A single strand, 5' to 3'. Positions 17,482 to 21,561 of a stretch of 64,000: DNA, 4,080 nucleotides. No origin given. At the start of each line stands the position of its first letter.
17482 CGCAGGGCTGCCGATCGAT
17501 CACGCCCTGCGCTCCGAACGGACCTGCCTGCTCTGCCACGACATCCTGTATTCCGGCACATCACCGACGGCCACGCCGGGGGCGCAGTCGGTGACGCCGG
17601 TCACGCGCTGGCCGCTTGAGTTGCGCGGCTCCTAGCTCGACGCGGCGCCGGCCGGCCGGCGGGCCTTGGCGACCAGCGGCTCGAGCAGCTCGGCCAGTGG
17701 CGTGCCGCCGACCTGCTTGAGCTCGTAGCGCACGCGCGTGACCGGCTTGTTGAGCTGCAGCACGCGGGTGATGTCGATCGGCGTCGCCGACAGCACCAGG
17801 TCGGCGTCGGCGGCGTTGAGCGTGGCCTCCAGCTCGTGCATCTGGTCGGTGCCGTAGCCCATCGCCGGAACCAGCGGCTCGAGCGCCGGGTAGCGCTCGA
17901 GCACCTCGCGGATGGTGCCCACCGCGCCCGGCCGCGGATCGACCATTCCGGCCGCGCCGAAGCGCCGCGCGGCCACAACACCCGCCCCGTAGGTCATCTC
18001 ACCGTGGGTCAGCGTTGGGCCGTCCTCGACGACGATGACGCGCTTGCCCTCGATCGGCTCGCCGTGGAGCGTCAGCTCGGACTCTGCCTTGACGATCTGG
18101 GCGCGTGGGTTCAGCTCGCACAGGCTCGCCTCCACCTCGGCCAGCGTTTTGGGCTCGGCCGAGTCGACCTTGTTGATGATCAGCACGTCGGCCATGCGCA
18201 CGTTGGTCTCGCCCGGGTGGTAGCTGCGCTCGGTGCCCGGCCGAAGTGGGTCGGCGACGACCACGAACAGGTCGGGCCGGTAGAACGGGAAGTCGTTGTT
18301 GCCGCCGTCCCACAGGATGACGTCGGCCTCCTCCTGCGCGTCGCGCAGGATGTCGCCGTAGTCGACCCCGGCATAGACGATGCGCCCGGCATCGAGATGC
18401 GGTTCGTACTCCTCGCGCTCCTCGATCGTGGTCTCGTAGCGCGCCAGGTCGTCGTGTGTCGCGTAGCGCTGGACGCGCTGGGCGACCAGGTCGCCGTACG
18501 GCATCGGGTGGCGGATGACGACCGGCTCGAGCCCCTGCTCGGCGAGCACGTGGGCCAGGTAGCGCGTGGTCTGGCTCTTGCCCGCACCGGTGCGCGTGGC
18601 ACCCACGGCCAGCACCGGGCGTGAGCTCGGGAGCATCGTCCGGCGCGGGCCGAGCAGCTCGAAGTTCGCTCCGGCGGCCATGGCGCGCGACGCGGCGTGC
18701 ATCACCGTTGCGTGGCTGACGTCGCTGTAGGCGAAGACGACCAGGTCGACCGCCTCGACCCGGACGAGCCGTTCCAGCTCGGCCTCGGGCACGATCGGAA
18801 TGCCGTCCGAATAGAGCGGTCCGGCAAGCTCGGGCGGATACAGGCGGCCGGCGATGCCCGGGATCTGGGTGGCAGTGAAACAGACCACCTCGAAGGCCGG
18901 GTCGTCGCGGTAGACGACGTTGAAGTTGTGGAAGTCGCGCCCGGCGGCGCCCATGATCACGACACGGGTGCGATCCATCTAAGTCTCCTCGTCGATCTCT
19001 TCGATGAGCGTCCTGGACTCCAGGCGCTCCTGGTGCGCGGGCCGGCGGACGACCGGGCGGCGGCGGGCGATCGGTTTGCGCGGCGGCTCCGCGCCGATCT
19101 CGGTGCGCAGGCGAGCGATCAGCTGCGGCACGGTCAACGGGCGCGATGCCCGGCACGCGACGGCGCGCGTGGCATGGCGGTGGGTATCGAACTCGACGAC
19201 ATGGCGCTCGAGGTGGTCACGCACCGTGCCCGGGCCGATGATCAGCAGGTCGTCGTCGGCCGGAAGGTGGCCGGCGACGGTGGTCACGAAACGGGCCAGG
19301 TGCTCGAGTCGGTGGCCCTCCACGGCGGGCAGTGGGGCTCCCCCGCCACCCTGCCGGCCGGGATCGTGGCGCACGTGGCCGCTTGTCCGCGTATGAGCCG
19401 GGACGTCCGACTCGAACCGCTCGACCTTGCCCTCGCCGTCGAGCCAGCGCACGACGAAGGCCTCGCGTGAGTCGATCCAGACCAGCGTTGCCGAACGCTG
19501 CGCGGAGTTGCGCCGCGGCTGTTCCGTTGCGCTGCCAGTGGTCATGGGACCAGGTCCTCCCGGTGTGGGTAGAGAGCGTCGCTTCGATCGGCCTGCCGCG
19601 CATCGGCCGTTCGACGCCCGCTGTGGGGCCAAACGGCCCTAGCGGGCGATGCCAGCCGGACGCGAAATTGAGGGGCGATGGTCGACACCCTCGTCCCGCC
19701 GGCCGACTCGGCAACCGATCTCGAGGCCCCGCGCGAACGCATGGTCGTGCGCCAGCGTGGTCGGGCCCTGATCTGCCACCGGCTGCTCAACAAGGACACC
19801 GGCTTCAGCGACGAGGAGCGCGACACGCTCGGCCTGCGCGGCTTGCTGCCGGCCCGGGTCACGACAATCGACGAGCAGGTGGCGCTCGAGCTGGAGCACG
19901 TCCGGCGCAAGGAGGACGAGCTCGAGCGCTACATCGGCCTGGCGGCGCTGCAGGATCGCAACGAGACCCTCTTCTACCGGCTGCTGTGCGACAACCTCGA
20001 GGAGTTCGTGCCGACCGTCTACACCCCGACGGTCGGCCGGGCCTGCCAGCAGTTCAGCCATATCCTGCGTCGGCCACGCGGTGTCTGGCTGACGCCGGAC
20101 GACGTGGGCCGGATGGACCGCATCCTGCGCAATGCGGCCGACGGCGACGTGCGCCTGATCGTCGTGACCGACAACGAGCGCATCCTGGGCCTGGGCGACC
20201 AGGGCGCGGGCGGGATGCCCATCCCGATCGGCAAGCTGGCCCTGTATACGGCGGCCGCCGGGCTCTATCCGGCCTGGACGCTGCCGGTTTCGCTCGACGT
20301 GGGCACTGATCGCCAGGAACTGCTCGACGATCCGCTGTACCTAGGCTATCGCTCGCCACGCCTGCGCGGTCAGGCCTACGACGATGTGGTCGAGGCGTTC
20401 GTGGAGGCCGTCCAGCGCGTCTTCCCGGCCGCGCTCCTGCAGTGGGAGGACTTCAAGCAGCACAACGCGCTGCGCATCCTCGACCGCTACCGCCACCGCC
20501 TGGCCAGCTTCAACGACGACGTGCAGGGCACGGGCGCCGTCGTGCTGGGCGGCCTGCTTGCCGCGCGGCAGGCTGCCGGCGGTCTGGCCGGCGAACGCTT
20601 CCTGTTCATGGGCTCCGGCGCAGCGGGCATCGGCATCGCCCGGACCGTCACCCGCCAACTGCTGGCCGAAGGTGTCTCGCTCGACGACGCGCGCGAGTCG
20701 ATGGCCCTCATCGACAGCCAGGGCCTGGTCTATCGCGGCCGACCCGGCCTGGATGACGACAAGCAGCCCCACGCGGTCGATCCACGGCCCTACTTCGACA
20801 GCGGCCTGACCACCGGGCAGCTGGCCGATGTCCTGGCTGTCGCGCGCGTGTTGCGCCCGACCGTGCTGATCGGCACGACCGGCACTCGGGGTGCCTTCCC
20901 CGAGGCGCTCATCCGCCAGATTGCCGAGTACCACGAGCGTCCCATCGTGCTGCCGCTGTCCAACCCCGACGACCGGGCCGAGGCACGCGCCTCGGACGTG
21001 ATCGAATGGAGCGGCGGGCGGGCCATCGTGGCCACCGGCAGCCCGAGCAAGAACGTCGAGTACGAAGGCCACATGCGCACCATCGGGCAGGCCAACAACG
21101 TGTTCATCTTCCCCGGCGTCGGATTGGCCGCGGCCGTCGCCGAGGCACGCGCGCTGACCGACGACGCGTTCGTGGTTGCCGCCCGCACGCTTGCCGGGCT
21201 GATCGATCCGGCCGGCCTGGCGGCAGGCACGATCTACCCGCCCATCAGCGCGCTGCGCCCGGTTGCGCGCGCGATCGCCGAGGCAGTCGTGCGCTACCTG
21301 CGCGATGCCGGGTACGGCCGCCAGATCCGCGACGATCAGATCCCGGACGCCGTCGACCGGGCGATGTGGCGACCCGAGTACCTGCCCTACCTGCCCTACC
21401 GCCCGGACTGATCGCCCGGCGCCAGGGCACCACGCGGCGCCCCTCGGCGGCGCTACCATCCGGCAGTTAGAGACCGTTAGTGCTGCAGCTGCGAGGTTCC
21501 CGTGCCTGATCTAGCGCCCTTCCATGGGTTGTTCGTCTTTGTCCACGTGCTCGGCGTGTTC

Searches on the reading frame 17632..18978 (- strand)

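Call 62: search_protein_families(library=pfam, proteins=[window:17632-18978:-], max_evalue=0.001)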
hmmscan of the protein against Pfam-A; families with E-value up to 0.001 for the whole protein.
window:17632-18978:- (448 aa): 1 family
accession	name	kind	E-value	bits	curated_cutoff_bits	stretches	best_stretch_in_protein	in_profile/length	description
PF02492.25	cobW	-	1.5e-05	25.1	20.7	1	235-296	115-179/180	CobW/HypB/UreG, nucleotide-binding domain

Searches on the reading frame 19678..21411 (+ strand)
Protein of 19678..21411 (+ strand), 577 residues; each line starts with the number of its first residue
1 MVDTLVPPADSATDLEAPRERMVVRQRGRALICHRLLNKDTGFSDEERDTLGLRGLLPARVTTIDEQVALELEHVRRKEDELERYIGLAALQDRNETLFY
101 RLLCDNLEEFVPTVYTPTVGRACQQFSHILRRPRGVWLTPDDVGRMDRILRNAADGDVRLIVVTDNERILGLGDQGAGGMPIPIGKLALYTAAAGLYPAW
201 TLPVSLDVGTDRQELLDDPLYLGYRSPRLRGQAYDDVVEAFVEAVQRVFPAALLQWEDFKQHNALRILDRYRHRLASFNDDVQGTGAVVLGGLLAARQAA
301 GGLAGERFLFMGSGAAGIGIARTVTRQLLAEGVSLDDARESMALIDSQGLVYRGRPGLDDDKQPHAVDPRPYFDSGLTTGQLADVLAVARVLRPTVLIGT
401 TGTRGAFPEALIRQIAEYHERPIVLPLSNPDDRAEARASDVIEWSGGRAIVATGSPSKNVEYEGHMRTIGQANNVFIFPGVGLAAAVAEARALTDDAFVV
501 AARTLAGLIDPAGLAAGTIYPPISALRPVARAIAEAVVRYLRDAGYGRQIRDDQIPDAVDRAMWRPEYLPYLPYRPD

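Call 62: search_protein_families(library=pfam, proteins=[window:19678-21411:+], max_evalue=0.001)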
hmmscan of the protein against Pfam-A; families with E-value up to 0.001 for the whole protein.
window:19678-21411:+ (577 aa): 2 families
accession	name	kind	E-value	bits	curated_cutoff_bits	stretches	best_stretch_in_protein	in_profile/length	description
PF03949.21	Malic_M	-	7.2e-78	261.9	23.5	1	282-540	1-256/258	Malic enzyme, NAD binding domain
PF00390.24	malic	-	3.7e-70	235.9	23.1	1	92-272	1-182/182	Malic enzyme, N-terminal domain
